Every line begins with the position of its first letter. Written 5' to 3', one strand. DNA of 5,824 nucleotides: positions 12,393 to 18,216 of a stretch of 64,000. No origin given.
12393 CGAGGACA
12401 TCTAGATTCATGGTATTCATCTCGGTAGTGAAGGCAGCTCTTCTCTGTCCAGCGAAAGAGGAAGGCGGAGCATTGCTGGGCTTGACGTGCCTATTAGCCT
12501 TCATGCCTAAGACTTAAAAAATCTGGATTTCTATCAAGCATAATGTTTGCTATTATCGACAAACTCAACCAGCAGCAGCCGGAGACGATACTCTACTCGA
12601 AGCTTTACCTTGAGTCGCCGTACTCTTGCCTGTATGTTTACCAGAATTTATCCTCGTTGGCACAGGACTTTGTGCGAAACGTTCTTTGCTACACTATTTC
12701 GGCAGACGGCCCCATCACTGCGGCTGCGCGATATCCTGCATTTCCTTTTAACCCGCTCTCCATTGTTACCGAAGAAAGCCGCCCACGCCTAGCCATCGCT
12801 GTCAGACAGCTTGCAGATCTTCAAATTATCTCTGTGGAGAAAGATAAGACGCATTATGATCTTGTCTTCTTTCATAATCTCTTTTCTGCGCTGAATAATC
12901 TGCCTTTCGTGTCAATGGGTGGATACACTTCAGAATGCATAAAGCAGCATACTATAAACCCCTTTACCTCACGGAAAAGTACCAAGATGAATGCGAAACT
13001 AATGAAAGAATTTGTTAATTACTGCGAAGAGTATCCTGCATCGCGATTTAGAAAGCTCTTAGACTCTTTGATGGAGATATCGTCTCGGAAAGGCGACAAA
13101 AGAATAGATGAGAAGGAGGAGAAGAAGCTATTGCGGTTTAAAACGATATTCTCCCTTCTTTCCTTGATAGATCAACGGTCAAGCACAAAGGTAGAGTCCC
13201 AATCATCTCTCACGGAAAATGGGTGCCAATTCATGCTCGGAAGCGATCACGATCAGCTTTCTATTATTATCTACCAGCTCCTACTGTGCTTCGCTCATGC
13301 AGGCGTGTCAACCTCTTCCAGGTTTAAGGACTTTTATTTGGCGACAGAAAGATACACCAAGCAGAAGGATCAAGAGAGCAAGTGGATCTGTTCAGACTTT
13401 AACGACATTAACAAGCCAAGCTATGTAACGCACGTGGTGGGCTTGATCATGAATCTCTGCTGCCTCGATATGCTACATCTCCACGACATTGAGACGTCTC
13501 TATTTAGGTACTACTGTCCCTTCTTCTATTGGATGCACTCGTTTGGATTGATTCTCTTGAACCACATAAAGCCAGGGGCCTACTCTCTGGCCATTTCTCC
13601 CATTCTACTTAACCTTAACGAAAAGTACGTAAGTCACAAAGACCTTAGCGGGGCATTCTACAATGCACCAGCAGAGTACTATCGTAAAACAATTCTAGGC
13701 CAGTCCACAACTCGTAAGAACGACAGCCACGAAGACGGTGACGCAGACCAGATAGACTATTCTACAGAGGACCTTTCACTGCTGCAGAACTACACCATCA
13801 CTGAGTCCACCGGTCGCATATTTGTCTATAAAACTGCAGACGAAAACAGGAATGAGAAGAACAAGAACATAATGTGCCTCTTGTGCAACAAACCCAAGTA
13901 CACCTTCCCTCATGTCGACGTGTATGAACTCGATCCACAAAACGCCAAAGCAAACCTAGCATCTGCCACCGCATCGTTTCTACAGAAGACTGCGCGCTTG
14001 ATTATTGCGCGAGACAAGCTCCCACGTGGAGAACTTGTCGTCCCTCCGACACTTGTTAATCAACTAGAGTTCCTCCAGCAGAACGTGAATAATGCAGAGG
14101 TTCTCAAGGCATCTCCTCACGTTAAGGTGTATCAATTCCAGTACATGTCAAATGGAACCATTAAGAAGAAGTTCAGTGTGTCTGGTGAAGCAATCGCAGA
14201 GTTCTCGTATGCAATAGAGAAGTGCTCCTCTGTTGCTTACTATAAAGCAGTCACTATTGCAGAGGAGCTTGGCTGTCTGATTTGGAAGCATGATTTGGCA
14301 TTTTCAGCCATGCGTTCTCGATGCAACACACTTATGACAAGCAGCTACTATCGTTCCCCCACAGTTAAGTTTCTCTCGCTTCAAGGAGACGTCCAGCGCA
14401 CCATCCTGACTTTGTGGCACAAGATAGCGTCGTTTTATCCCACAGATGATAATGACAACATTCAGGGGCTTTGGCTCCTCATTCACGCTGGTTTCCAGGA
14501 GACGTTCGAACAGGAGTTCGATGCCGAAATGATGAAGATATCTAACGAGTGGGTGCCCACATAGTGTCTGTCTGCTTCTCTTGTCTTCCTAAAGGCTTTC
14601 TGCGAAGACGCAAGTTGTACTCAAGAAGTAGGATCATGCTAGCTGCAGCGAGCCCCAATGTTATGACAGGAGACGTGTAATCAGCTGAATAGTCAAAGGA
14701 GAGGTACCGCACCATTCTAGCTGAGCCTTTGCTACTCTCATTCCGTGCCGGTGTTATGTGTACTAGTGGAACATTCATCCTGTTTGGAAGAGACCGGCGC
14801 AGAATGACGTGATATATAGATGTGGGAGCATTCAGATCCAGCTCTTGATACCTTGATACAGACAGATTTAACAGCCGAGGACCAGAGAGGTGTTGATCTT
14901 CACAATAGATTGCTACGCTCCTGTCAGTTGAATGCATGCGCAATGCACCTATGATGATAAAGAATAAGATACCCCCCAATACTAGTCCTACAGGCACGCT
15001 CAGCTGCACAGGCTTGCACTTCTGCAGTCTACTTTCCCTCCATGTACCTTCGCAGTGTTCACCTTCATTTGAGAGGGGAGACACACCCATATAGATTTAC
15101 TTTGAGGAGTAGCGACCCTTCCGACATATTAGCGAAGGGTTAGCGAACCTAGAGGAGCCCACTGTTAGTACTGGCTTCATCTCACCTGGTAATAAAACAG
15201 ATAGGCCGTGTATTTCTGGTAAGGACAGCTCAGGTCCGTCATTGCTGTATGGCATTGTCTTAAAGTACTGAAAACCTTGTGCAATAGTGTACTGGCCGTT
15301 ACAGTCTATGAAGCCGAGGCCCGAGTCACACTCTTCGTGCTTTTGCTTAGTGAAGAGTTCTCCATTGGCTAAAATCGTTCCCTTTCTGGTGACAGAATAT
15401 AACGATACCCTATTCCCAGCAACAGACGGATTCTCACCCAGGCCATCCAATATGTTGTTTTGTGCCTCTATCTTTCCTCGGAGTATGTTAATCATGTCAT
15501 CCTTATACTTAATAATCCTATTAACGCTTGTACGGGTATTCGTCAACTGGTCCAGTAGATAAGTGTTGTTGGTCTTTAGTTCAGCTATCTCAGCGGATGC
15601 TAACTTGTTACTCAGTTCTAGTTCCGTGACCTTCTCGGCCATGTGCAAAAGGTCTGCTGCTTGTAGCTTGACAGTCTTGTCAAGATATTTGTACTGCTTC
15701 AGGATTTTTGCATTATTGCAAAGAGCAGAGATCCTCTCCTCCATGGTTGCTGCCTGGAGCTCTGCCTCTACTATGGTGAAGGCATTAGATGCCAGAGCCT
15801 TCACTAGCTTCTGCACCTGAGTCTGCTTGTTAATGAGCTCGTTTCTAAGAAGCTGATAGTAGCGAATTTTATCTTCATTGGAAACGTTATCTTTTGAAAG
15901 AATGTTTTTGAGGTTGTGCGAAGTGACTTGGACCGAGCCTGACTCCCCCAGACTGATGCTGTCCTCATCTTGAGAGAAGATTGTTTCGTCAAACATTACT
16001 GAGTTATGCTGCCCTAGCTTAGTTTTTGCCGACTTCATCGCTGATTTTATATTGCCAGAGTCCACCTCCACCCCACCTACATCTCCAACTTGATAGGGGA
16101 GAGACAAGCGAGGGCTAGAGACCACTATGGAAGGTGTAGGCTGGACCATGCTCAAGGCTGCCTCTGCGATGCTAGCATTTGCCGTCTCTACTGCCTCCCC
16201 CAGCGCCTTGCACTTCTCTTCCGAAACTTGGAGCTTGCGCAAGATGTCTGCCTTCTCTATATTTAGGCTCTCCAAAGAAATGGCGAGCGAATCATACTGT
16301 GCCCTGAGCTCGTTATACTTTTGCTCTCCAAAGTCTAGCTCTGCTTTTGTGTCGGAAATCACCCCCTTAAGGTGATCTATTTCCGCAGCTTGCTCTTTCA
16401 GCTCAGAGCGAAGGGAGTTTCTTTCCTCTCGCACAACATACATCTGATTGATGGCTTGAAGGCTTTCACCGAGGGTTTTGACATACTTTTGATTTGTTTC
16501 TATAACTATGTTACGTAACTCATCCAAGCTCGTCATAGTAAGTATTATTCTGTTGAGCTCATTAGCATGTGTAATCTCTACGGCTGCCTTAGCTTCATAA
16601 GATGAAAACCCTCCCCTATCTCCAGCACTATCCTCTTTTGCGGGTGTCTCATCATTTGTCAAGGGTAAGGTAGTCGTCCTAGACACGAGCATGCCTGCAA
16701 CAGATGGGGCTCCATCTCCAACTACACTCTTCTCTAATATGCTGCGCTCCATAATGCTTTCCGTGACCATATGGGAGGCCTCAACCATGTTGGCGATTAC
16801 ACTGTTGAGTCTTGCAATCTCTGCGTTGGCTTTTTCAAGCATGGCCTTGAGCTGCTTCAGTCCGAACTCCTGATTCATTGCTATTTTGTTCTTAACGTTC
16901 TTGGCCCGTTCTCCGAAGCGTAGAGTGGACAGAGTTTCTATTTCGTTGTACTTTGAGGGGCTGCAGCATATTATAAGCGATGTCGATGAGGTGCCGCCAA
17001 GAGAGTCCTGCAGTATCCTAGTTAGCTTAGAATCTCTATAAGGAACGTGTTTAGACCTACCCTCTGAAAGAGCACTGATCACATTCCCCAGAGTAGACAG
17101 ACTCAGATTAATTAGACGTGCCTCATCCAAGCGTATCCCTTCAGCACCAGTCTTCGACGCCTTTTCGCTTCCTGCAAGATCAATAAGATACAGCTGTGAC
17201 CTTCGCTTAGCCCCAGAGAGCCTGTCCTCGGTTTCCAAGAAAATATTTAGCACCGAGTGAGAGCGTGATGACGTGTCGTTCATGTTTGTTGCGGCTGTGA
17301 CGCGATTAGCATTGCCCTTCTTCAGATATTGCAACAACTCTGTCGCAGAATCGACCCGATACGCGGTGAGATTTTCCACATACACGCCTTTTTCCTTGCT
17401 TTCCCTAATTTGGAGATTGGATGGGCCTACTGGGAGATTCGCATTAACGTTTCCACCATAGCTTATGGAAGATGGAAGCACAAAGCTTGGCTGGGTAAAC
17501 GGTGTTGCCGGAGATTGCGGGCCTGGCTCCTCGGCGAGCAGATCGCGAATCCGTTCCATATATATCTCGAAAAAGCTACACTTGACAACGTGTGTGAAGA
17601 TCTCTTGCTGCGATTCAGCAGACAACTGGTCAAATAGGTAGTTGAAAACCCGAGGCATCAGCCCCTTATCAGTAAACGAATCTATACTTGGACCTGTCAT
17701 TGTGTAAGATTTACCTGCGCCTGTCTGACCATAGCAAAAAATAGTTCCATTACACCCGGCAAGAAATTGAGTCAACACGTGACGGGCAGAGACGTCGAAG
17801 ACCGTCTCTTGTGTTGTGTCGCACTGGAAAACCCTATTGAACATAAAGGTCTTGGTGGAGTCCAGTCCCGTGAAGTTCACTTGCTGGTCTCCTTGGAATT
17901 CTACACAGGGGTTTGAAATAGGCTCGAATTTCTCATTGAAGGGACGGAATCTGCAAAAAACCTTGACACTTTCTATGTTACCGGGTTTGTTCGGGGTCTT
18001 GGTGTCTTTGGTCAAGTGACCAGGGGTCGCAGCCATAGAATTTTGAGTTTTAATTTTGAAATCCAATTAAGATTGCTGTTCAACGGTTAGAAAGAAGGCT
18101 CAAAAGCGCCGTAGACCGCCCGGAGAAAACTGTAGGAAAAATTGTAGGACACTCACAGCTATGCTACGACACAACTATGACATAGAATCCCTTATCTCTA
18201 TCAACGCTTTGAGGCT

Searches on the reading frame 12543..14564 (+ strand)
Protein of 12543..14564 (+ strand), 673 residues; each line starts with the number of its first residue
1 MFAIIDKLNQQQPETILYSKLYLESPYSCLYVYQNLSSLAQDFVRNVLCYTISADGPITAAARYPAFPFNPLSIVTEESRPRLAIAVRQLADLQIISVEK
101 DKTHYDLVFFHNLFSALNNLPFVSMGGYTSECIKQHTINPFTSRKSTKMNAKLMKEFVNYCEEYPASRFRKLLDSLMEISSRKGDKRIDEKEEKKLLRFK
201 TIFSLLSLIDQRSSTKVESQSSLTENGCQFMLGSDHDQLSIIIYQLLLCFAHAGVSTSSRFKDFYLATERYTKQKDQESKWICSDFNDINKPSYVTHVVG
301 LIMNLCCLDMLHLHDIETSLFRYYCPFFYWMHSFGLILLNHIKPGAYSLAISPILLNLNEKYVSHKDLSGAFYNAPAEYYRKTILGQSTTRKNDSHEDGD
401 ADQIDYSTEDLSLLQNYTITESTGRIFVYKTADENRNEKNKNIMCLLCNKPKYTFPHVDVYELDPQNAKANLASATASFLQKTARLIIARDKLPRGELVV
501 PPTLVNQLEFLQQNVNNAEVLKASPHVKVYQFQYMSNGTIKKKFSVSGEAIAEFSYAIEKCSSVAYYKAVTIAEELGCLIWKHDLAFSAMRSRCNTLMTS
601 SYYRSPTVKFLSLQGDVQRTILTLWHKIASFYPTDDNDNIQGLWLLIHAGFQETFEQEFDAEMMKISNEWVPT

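Call 42: search_protein_families(library=pfam, proteins=[window:12543-14564:+], max_evalue=0.001)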
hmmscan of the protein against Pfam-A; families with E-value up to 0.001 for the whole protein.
window:12543-14564:+ (673 aa): 1 family
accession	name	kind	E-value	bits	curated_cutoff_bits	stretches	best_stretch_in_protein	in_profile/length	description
PF03849.19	Tfb2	-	4.8e-10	39.3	34.5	1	11-254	5-210/358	Transcription factor Tfb2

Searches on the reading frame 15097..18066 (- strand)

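Call 42: search_protein_families(library=pfam, proteins=[window:15097-18066:-], max_evalue=0.001)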
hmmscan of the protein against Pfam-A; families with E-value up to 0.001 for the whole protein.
window:15097-18066:- (989 aa): 2 families
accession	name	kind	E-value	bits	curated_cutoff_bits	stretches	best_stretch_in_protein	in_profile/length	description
PF00225.29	Kinesin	-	2e-103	346.3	29.3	1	58-391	27-327/327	Kinesin motor domain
PF16796.11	Microtub_bd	-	7.1e-21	75.2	27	1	34-177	22-155/155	Microtubule binding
